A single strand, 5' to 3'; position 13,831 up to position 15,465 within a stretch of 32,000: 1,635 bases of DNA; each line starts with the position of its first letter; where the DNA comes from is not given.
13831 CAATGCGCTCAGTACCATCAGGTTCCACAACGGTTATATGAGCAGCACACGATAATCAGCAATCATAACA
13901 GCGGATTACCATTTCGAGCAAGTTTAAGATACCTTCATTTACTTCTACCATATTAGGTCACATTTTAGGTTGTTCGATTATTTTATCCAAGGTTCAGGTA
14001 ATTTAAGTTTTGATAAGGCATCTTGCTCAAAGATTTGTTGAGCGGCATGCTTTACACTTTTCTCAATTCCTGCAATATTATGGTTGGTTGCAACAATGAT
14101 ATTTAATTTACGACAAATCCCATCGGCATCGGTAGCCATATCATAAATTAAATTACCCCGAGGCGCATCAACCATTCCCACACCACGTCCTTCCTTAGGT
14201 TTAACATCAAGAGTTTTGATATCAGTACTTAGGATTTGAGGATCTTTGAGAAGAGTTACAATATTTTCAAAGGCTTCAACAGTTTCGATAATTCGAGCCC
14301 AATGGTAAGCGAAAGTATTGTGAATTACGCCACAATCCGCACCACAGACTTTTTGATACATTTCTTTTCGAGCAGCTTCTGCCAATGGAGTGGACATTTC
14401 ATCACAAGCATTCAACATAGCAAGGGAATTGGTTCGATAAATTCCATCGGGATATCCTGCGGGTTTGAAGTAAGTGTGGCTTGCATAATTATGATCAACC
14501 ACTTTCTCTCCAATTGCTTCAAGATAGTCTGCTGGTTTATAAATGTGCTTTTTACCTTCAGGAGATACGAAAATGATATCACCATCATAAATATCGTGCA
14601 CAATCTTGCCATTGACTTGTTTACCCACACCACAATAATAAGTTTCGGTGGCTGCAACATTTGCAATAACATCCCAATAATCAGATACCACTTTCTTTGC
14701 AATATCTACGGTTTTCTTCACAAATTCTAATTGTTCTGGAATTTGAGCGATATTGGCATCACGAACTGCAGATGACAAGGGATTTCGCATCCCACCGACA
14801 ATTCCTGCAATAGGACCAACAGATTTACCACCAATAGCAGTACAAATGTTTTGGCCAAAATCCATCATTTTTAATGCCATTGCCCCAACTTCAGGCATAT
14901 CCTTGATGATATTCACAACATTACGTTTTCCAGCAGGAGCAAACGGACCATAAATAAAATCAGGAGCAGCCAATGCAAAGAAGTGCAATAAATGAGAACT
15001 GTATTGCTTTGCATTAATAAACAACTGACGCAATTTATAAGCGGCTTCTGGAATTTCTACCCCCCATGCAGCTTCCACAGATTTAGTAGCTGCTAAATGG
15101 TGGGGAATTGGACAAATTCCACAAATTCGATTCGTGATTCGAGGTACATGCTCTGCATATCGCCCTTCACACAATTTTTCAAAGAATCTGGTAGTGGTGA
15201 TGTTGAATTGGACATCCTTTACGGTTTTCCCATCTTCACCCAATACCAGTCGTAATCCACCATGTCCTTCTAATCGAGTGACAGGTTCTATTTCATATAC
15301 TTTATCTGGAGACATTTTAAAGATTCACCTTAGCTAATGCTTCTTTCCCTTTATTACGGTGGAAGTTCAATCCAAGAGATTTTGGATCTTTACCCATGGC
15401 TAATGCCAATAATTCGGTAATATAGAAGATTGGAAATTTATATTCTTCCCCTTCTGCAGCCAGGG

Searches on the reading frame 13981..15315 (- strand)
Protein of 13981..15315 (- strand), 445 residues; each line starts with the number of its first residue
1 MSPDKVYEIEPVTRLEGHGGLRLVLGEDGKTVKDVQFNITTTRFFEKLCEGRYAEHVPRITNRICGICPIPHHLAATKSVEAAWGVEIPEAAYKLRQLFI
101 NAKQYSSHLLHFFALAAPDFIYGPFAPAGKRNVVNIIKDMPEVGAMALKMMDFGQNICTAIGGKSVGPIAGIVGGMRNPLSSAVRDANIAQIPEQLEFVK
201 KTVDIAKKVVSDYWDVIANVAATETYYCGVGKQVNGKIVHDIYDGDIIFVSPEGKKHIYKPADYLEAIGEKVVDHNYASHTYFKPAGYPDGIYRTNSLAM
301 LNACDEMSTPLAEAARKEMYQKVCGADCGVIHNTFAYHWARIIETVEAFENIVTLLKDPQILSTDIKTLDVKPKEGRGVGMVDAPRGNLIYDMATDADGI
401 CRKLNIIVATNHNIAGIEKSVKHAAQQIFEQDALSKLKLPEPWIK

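Call 17: search_protein_families(library=pfam, proteins=[window:13981-15315:-])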
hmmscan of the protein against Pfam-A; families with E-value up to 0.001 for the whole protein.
window:13981-15315:- (445 aa): 1 family
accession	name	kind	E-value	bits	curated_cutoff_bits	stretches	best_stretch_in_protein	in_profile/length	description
PF00374.24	NiFeSe_Hases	-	3.5e-26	92.6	25.8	1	43-121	1-79/508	Nickel-dependent hydrogenase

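Call 20: find_homologous_proteins(query=window:13981-15315:-, max_evalue=1e-30)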
Query window:13981-15315:- (445 aa): 1074 proteins with E <= 1e-30 among 7737 candidates; the best 120 are listed.
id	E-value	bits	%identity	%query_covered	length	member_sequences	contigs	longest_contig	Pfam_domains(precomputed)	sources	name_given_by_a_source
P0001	0.0e+0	1012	98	100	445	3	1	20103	PF00374.25,PF27537.1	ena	-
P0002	2.2e-268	908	86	100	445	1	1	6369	PF00374.25,PF27537.1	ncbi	-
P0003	7.8e-257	870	83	100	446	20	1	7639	PF00374.25,PF27537.1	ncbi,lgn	-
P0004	3.1e-253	858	82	100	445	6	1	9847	PF00374.25,PF27537.1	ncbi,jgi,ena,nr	ncbi:MAG: Ni/Fe hydrogenase subunit alpha [Promethearchaeia archaeon]|nr:MAG: Ni/Fe hydrogenase subu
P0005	1.9e-251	852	80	100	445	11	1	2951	PF00374.25,PF27537.1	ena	-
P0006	3.7e-251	851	82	100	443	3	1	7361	PF00374.25,PF27537.1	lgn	-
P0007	2.9e-250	849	81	100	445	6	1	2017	PF00374.25,PF27537.1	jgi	-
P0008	1.1e-247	840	81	100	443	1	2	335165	PF00374.25,PF27537.1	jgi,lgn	jgi:F420-non-reducing hydrogenase large subunit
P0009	5.3e-246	834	78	100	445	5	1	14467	PF00374.25,PF27537.1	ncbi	-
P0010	2.2e-242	823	79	99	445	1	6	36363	PF00374.25,PF27537.1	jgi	jgi:F420-non-reducing hydrogenase large subunit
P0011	2.1e-240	816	78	100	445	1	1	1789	PF00374.25,PF27537.1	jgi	-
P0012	2.7e-239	812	78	100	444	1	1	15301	PF00374.25,PF27537.1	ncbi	-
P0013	3.0e-230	783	75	100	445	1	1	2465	PF00374.25,PF27537.1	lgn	-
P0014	2.1e-225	767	72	100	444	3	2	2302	PF00374.25,PF27537.1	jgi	jgi:F420-non-reducing hydrogenase large subunit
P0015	5.9e-221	752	72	100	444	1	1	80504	PF00374.25,PF27537.1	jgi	jgi:F420-non-reducing hydrogenase large subunit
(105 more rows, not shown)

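Call 22: find_related_loci(query=A1, collection=genome_contigs, flank=3000)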
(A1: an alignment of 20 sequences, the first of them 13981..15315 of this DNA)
Query A1 (445 aa) in genome_contigs; peptide patterns used: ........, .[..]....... (x = any residue, [..] = any of these).
600 stretches matched a pattern (row limit reached: there are more); 586 encode a relative of the query (tblastn E <= 1e-3); the best 80 are kept; 80 distinct loci.
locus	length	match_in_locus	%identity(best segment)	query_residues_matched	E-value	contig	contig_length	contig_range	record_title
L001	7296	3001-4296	65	5-445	0e+0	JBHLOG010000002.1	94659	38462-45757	MAG: Promethearchaeota archaeon isolate DZ3M.289 DZ3M.289@477, whole genome shotgun sequence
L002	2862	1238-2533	66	5-445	0e+0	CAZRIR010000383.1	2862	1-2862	MAG TPA_asm: uncultured archaeon isolate binchicken_co81_355 genome assembly, contig: NODE_76593_length_2862_cov_6.54506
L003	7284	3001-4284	65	9-445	0e+0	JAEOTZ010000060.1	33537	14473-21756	MAG: Promethearchaeota archaeon isolate YT5_1216 k127_31946757, whole genome shotgun sequence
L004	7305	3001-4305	63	5-445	0e+0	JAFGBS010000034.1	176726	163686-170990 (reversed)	MAG: Promethearchaeota archaeon isolate Zod_Metabat.1044 k87_14875926, whole genome shotgun sequence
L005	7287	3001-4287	65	9-445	0e+0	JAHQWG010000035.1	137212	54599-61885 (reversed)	MAG: Promethearchaeia archaeon isolate ABR01 NODE_39_length_137212_cov_20, whole genome shotgun sequence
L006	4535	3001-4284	63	9-445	0e+0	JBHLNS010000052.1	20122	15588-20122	MAG: Promethearchaeota archaeon isolate DZ2S.372 DZ2S.372@8194, whole genome shotgun sequence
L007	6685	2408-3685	64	9-443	0e+0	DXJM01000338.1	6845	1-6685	MAG TPA_asm: Promethearchaeota archaeon isolate EB_bin_12 k141_221402, whole genome shotgun sequence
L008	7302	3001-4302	60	5-445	3e-179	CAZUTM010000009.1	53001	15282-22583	MAG TPA_asm: uncultured archaeon isolate SRP278314_co2_361 genome assembly, contig: NODE_963_length_53001_cov_5.894213,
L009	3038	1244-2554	57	1-445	3e-172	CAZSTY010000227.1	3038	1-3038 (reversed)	MAG TPA_asm: uncultured archaeon isolate SRP338002_co1_132 genome assembly, contig: NODE_29874_length_3038_cov_6.851827,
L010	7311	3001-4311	56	1-445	4e-159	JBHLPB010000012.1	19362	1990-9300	MAG: Promethearchaeota archaeon isolate DZ3S.363 DZ3S.363@8069, whole genome shotgun sequence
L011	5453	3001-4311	54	1-445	3e-156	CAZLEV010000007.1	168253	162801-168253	MAG TPA_asm: uncultured archaeon isolate binchicken_co379_69 genome assembly, contig: NODE_57_length_168253_cov_13.84951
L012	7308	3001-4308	53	1-444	8e-156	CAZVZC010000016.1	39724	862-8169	MAG TPA_asm: uncultured archaeon isolate binchicken_co33_456 genome assembly, contig: NODE_789_length_39724_cov_9.703622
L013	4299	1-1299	52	5-445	1e-149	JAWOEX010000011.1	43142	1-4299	MAG: Candidatus Thorarchaeota archaeon isolate BLK6-1.bin.124 k191_1349279, whole genome shotgun sequence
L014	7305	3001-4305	53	4-445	9e-148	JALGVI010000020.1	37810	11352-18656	MAG: Candidatus Helarchaeota archaeon isolate Meg19_1012_Bin_504 Meg19_1012_Bin_504_scaffold_1667, whole genome shotgun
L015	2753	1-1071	59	80-443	6e-150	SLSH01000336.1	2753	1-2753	MAG: Bacteroidales bacterium isolate CSSed165cm_598R1 CSSed16-5cm-223981, whole genome shotgun sequence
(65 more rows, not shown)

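Call 23: find_related_loci(query=window:13981-15315:-, collection=metagenome_contigs, flank=2500)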
Query window:13981-15315:- (445 aa) in metagenome_contigs; peptide patterns used: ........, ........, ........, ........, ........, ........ (x = any residue, [..] = any of these).
201 stretches matched a pattern; 9 encode a relative of the query (tblastn E <= 1e-3); 9 distinct loci.
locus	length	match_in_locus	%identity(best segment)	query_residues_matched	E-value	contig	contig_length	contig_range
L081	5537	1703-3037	82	1-445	0e+0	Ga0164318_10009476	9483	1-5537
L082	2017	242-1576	81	1-445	0e+0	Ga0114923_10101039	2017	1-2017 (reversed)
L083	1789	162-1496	78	1-445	0e+0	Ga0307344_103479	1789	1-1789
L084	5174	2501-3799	63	5-441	0e+0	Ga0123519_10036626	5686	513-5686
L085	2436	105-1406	60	5-445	0e+0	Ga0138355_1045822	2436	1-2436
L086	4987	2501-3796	56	5-445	1e-162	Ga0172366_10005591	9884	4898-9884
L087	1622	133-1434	56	5-445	9e-176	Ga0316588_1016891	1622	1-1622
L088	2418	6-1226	58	31-445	2e-171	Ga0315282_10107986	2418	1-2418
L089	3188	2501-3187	85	1-229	2e-137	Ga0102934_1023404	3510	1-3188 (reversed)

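Call 24: find_encoding_contigs(protein=P0001, flank=2500, max_places=2)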
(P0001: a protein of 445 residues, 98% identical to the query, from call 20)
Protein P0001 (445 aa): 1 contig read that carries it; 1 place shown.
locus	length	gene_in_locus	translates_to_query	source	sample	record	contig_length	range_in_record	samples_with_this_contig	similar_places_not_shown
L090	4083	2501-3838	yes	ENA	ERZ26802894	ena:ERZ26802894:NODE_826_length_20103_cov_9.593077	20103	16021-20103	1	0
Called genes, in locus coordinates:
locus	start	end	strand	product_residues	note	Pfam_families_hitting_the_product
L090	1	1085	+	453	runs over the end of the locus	PF01058:Oxidored_q6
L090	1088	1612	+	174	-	PF13534:Fer4_17 (faint), PF13183:Fer4_8, PF13187:Fer4_9 (weak)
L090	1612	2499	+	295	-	PF02754:CCG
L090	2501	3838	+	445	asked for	PF27537:HoxH, PF00374:NiFeSe_Hases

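Call 25: find_encoding_contigs(protein=P0002, flank=2500, max_places=2)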
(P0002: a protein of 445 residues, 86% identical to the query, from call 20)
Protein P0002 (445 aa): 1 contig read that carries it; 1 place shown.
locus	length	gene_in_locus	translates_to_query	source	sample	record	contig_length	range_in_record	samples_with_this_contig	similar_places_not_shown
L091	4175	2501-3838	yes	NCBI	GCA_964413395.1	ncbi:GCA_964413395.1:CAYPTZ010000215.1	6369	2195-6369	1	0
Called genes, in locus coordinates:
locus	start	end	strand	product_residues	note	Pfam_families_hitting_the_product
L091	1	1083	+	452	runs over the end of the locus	PF01058:Oxidored_q6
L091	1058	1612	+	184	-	PF13183:Fer4_8, PF13534:Fer4_17 (weak)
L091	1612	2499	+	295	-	PF02754:CCG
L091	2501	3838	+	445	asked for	PF27537:HoxH (weak), PF00374:NiFeSe_Hases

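Call 26: find_encoding_contigs(protein=P0003, flank=2500, max_places=2)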
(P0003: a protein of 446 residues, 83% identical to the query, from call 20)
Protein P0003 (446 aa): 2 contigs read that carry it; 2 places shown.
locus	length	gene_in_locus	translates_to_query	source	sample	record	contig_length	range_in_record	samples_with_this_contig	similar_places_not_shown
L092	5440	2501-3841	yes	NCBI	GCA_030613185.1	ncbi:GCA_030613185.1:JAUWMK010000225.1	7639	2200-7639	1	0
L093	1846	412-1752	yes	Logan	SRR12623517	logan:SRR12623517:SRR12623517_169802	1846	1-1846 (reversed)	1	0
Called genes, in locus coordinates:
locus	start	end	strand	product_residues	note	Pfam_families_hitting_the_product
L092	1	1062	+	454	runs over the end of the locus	PF01058:Oxidored_q6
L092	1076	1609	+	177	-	PF13183:Fer4_8, PF13187:Fer4_9 (weak)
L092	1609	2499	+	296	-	PF02754:CCG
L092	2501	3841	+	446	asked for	PF27537:HoxH (weak), PF00374:NiFeSe_Hases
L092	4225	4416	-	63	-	-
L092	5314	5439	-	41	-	?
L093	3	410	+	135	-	?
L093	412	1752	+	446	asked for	PF27537:HoxH (weak), PF00374:NiFeSe_Hases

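Call 27: find_encoding_contigs(protein=P0004, flank=2500, max_places=2)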
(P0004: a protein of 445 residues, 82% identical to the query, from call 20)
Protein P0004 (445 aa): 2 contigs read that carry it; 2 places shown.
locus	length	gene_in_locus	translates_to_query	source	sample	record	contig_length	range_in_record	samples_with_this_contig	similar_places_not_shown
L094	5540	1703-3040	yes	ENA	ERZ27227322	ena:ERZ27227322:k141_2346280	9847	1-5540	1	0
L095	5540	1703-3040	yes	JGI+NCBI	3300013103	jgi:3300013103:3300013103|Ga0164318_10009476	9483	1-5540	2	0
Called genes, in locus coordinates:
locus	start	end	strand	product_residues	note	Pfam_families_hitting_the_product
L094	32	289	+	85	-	-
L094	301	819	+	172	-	PF13237:Fer4_10, PF13183:Fer4_8, PF13187:Fer4_9 (weak)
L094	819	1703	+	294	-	PF02754:CCG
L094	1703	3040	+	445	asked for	PF27537:HoxH (weak), PF00374:NiFeSe_Hases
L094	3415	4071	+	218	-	-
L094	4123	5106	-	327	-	PF05853:BKACE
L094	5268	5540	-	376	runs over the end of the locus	PF00155:Aminotran_1_2, PF01212:Beta_elim_lyase (weak)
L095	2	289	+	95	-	?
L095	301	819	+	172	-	PF13237:Fer4_10, PF13183:Fer4_8, PF13187:Fer4_9 (weak)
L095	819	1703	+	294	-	PF02754:CCG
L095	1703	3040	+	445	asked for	PF27537:HoxH (weak), PF00374:NiFeSe_Hases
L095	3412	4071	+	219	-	-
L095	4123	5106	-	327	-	PF05853:BKACE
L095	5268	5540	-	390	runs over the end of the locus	PF00155:Aminotran_1_2, PF01212:Beta_elim_lyase (weak)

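Call 28: find_encoding_contigs(protein=P0006, flank=2500, max_places=1)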
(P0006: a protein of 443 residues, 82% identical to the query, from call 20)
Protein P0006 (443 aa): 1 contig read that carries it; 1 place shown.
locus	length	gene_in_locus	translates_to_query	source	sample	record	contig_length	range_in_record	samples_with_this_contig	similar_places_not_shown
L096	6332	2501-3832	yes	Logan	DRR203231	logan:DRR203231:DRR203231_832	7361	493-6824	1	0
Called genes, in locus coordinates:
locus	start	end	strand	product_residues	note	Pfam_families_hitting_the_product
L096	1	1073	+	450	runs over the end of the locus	PF01058:Oxidored_q6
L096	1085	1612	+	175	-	PF13187:Fer4_9 (faint), PF13183:Fer4_8, PF13237:Fer4_10 (faint), PF13484:Fer4_16 (weak)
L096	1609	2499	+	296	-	PF02754:CCG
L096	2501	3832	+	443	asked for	PF27537:HoxH (weak), PF00374:NiFeSe_Hases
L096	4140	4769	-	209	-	PF13489:Methyltransf_23, PF08241:Methyltransf_11, PF13649:Methyltransf_25 (weak)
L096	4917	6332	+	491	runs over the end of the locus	PF01943:Polysacc_synt, PF13440:Polysacc_synt_3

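Call 29: find_encoding_contigs(protein=P0008, flank=2500, max_places=1)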
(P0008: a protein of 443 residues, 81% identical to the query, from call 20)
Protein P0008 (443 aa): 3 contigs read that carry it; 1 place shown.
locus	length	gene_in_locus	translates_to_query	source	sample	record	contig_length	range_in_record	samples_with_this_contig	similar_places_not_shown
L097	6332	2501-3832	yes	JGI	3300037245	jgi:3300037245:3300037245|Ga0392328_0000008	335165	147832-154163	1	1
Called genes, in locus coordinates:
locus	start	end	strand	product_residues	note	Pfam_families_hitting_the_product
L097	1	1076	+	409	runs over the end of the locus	PF01058:Oxidored_q6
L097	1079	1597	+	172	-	PF13187:Fer4_9 (faint), PF13183:Fer4_8, PF13237:Fer4_10 (weak)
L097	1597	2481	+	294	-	PF02754:CCG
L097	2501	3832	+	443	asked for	PF27537:HoxH (weak), PF00374:NiFeSe_Hases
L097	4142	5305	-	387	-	PF08100:Dimerisation, PF00891:Methyltransf_2, PF13489:Methyltransf_23 (weak), PF08241:Methyltransf_11 (weak), PF08242:Methyltransf_12 (weak), PF13649:Methyltransf_25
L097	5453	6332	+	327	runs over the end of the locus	-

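Call 30: find_encoding_contigs(protein=P0009, flank=2500, max_places=1)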
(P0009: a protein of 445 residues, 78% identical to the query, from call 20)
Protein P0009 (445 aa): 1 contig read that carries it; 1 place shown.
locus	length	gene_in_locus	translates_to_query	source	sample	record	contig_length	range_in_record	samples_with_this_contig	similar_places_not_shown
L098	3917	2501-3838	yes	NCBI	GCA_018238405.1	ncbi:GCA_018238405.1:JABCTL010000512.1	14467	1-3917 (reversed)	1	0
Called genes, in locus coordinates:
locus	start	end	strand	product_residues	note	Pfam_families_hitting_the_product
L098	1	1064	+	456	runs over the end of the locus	PF01058:Oxidored_q6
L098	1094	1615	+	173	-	PF13187:Fer4_9 (faint), PF13183:Fer4_8, PF13237:Fer4_10 (faint)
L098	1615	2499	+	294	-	PF02754:CCG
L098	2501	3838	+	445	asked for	PF27537:HoxH (weak), PF00374:NiFeSe_Hases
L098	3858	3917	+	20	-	?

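Call 31: find_encoding_contigs(protein=P0010, flank=2500, max_places=1)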
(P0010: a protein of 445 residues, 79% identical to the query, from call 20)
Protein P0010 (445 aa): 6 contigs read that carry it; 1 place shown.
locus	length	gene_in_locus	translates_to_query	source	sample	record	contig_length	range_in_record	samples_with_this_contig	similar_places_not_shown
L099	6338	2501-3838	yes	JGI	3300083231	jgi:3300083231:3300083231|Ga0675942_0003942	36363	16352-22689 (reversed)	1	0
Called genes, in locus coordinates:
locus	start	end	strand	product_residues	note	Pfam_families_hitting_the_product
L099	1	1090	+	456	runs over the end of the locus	PF01058:Oxidored_q6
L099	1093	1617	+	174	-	PF13183:Fer4_8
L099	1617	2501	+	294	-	PF02754:CCG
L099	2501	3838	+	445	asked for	PF27537:HoxH (weak), PF00374:NiFeSe_Hases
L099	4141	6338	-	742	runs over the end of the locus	PF00122:E1-E2_ATPase, PF00702:Hydrolase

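Call 32: find_encoding_contigs(protein=P0012, flank=2500, max_places=1)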
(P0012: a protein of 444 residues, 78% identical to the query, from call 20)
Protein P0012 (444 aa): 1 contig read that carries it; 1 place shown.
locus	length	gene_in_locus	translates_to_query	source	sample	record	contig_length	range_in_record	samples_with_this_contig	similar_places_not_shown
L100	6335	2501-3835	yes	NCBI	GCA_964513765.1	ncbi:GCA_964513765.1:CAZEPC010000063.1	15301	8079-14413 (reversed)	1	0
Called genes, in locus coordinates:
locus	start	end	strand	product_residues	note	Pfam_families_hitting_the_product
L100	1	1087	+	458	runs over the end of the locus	PF01058:Oxidored_q6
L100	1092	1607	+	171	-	PF12838:Fer4_7 (faint), PF13187:Fer4_9 (faint), PF13183:Fer4_8, PF13237:Fer4_10 (faint)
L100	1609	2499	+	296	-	PF02754:CCG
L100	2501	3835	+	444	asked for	PF27537:HoxH (weak), PF00374:NiFeSe_Hases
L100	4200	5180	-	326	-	PF12706:Lactamase_B_2 (faint), PF13483:Lactamase_B_3 (faint)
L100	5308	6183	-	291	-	PF00924:MS_channel_2nd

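Call 33: find_encoding_contigs(protein=P0015, flank=2500, max_places=1)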
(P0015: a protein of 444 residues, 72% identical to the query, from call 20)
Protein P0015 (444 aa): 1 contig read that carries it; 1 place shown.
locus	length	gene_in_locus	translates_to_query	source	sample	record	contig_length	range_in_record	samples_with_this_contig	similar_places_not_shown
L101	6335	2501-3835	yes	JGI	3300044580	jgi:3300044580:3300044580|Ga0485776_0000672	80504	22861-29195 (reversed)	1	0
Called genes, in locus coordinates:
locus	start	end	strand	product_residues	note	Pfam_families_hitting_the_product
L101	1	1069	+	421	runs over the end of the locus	PF01058:Oxidored_q6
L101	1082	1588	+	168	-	PF13183:Fer4_8, PF13237:Fer4_10 (faint), PF13187:Fer4_9, PF13484:Fer4_16 (weak), PF13534:Fer4_17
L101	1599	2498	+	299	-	PF02754:CCG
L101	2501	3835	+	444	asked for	PF27537:HoxH, PF00374:NiFeSe_Hases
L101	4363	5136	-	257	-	PF06197:DUF998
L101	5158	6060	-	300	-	PF00892:EamA, PF16913:PUNUT (faint), PF00892:EamA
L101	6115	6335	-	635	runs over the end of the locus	PF09492:Pec_lyase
